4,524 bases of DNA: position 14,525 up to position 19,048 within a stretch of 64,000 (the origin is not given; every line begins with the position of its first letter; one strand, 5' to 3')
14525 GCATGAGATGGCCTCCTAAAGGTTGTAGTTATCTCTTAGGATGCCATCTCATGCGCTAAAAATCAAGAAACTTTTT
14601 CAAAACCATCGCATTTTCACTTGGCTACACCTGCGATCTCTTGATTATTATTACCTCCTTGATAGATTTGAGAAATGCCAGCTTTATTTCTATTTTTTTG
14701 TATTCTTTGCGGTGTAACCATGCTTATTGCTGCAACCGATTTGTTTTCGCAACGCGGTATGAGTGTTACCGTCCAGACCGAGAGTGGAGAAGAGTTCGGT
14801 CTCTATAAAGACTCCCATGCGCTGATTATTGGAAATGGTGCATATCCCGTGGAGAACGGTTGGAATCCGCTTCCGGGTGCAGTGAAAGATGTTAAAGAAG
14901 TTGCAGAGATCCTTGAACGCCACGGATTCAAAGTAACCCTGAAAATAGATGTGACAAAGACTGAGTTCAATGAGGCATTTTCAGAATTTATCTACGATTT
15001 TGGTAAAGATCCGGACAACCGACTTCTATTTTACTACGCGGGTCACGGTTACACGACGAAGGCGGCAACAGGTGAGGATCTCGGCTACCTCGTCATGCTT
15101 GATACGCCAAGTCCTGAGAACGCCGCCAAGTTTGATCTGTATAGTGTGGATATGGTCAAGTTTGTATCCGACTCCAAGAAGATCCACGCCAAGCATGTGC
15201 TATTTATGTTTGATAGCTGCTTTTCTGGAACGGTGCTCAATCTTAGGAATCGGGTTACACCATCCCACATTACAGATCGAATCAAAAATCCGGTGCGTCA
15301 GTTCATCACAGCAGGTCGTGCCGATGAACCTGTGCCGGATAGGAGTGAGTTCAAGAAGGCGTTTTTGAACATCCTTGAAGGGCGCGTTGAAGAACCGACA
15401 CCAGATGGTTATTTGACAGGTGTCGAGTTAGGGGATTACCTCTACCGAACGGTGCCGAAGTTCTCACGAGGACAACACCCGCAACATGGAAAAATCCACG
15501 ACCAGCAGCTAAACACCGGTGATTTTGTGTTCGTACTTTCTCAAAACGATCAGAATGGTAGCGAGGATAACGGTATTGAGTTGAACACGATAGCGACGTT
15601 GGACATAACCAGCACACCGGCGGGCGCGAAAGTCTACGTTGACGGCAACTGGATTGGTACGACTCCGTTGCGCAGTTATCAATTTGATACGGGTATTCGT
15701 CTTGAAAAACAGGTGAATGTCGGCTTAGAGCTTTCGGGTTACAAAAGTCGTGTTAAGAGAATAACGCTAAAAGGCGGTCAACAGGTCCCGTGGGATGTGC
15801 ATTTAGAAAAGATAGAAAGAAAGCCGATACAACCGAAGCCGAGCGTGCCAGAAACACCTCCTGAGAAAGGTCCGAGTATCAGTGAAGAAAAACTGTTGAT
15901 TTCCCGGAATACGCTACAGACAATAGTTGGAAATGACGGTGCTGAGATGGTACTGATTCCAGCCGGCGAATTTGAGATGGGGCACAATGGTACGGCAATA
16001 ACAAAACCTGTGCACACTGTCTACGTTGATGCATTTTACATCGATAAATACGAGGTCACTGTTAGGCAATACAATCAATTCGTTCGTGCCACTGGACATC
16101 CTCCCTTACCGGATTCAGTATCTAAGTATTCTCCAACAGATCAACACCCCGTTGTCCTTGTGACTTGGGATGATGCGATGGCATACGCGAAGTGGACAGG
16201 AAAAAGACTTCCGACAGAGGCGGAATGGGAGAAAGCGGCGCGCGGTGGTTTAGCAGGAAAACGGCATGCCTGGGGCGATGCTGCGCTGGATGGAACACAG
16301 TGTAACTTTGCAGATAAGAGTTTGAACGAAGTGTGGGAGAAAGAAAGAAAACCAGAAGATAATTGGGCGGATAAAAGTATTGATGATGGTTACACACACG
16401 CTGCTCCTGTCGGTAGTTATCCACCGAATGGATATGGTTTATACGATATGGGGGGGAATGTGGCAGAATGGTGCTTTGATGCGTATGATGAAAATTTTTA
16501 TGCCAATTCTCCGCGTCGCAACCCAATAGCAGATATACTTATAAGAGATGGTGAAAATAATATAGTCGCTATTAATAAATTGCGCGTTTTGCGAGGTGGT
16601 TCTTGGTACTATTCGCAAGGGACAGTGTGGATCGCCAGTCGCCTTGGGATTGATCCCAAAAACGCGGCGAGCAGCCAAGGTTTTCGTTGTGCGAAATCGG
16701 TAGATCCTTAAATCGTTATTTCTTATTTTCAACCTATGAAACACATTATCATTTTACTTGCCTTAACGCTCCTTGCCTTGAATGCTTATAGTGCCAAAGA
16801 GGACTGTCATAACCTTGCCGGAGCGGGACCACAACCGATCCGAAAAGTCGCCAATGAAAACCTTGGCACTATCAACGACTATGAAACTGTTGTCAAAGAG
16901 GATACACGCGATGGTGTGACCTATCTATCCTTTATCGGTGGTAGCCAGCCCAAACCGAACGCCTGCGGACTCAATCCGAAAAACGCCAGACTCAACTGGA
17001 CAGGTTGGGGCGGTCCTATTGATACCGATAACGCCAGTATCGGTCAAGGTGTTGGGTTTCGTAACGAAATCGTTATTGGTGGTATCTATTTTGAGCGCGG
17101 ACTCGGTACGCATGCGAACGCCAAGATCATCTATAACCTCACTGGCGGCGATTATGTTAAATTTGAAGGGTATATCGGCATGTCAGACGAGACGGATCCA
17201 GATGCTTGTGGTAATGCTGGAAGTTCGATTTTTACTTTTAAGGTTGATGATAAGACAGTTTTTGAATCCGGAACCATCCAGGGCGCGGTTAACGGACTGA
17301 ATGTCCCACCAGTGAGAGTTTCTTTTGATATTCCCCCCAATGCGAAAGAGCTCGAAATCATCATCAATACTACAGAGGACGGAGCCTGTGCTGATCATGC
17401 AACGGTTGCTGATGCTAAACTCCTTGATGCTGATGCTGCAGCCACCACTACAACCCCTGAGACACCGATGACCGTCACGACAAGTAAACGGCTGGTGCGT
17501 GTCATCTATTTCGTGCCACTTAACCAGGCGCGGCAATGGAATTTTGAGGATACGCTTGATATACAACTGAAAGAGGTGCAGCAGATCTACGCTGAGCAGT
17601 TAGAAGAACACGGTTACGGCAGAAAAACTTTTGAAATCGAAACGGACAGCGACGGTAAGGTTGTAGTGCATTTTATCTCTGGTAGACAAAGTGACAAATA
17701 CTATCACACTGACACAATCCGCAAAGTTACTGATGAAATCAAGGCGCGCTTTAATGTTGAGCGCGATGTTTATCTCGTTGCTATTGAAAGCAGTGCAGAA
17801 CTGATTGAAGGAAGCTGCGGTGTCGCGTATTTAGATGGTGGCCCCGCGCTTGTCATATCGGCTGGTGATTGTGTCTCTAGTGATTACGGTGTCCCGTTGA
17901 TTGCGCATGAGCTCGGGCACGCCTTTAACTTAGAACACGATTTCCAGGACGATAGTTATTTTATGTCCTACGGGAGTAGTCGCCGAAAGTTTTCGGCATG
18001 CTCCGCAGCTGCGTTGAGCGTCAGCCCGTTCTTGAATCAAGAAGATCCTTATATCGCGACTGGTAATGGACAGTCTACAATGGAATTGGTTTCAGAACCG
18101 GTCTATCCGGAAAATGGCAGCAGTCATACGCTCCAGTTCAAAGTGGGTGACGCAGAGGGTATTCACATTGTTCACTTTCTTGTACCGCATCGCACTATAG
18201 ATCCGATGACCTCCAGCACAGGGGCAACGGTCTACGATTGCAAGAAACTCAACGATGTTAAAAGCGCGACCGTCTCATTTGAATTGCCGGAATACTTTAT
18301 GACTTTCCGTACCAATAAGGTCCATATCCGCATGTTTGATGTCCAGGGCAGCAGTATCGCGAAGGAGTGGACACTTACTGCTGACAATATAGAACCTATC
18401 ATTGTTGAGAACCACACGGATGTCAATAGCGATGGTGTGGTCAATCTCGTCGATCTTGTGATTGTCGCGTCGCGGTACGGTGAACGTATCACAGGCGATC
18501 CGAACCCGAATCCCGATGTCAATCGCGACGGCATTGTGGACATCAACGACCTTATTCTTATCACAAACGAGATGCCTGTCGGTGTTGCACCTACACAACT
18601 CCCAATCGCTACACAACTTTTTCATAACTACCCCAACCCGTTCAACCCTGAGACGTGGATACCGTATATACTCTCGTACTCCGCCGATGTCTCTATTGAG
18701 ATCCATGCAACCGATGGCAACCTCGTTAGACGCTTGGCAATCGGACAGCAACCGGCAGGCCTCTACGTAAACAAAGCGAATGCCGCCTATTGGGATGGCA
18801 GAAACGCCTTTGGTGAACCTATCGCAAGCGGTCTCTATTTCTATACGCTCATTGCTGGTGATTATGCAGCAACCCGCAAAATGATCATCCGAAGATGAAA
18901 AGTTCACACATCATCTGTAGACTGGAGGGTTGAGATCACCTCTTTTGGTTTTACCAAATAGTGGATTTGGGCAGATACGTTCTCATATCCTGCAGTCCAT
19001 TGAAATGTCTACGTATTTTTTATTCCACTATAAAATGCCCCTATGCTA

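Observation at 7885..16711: Tandem triplicated caspase(C14)–FGE-sulfatase secreted protein family with duplicated promoter blocks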

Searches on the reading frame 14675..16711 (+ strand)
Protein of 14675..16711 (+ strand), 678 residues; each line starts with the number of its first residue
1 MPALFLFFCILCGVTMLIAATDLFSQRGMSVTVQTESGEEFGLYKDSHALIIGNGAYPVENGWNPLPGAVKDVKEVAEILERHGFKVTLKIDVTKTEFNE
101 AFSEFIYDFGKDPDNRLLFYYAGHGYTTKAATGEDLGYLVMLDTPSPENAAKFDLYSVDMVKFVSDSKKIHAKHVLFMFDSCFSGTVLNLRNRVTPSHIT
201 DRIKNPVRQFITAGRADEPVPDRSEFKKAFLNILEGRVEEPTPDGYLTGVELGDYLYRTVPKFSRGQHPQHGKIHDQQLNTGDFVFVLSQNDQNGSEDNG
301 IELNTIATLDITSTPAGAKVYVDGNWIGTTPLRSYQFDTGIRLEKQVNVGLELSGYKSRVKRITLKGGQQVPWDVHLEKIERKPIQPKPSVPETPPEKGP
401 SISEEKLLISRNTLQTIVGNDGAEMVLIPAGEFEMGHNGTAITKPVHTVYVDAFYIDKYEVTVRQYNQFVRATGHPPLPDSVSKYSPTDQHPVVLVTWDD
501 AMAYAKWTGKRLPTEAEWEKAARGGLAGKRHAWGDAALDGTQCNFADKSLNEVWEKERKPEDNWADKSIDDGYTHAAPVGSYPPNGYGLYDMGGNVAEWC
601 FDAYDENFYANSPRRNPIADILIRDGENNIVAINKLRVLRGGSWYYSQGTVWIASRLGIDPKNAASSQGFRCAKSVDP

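Call 3: search_protein_families(library=pfam, proteins=[window:14675-16711:+], max_evalue=0.01)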
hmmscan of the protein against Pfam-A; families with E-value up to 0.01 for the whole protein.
window:14675-16711:+ (678 aa): 4 families
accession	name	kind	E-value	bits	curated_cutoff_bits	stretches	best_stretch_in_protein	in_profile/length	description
PF03781.23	FGE-sulfatase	-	1.4e-62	212.1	23.3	1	423-674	3-255/255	Sulfatase-modifying factor enzyme 1-like domain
PF00656.27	Peptidase_C14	-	8.5e-19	68.6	21.4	1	48-298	3-175/233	Caspase domain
PF08308.17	PEGA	-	1.4e-11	44.6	20.8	1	308-379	3-69/71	PEGA domain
PF12770.12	CHAT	-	0.0013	18.7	24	1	44-146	81-171/289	CHAT domain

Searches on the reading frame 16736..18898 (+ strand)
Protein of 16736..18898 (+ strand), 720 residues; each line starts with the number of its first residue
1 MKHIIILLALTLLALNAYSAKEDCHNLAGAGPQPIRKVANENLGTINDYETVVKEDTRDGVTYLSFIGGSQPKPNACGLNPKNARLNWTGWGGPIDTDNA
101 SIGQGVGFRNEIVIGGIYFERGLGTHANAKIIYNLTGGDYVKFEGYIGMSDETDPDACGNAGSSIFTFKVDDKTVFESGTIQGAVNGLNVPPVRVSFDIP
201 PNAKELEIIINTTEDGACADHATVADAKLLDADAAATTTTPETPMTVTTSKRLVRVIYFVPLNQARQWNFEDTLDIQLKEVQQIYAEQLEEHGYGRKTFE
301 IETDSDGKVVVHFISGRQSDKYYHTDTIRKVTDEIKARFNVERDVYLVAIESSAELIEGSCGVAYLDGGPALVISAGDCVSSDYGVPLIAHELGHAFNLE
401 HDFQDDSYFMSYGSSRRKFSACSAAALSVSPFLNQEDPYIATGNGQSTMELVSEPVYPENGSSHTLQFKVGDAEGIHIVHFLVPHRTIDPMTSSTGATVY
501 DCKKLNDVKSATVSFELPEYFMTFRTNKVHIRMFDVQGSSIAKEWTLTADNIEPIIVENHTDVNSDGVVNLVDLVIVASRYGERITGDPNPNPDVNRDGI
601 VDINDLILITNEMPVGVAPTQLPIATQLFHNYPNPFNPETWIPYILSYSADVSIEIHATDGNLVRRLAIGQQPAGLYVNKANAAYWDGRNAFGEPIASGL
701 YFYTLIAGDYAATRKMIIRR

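Call 3: search_protein_families(library=pfam, proteins=[window:16736-18898:+], max_evalue=0.01)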
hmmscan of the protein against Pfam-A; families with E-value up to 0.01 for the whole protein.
window:16736-18898:+ (720 aa): 9 families
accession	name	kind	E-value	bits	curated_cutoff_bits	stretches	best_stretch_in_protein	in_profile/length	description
PF08305.17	NPCBM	-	1.1e-22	81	23.9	1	89-229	15-136/137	NPCBM/NEW2 domain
PF00404.24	Dockerin_1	-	6.2e-07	30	22.9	1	561-612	2-55/57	Dockerin type I domain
PF13860.13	FlgD_ig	-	2.4e-06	27.9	27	1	648-704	21-72/79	FlgD Ig-like domain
PF13688.12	Reprolysin_5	-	6e-06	27.1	27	1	359-416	106-170/196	Metallo-peptidase family M12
PF13583.11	Reprolysin_4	-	5.4e-05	23.4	22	1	318-417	62-167/203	Metallo-peptidase family M12B Reprolysin-like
PF12044.14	Metallopep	-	0.00033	19.8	27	1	281-320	138-173/427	Putative peptidase family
PF18962.6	Por_Secre_tail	-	0.00043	20.9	27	0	632-718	2-75/75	Secretion system C-terminal sorting domain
PF13574.12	Reprolysin_2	-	0.0013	19.1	27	1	373-424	113-164/195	Metallo-peptidase family M12B Reprolysin-like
PF13582.12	Reprolysin_3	-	0.0031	18.5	22.4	1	344-402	62-123/123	Metallo-peptidase family M12B Reprolysin-like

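Call 41: search_protein_families(library=ncbifam, proteins=[window:16736-18895:+], max_evalue=0.01)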
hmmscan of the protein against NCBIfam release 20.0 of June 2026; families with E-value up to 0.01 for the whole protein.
window:16736-18895:+ (720 aa): 6 families
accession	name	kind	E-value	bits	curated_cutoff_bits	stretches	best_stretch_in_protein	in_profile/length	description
TIGR04183.1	Por_Secre_tail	domain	2.2e-07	30.8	23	1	632-719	2-72/72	T9SS type A sorting domain-containing protein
NF033707.1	T9SS_sortase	equivalog_domain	0.00016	19.4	420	1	626-706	996-1076/1095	type IX secretion system sortase PorU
NF052323.1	T9SSA_dep_M6i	equivalog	0.00068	17.7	600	1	630-670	959-999/1043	T9SS-dependent M6-like inactivated metalloprotease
NF009276.0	PRK12633.1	equivalog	0.0034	17.1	383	1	649-712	128-186/234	flagellar basal body rod modification protein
NF005176.1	PRK06655.1-1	equivalog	0.0035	17.3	230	1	650-703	97-145/197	flagellar hook assembly protein FlgD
NF033511.1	metallo_CpaA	exception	0.0067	14.8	750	1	358-415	469-522/575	metalloendopeptidase CpaA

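Call 42: search_protein_families(library=padloc, proteins=[window:16736-18895:+], max_evalue=0.01)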
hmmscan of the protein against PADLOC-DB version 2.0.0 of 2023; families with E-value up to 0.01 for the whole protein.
window:16736-18895:+ (720 aa): 0 families
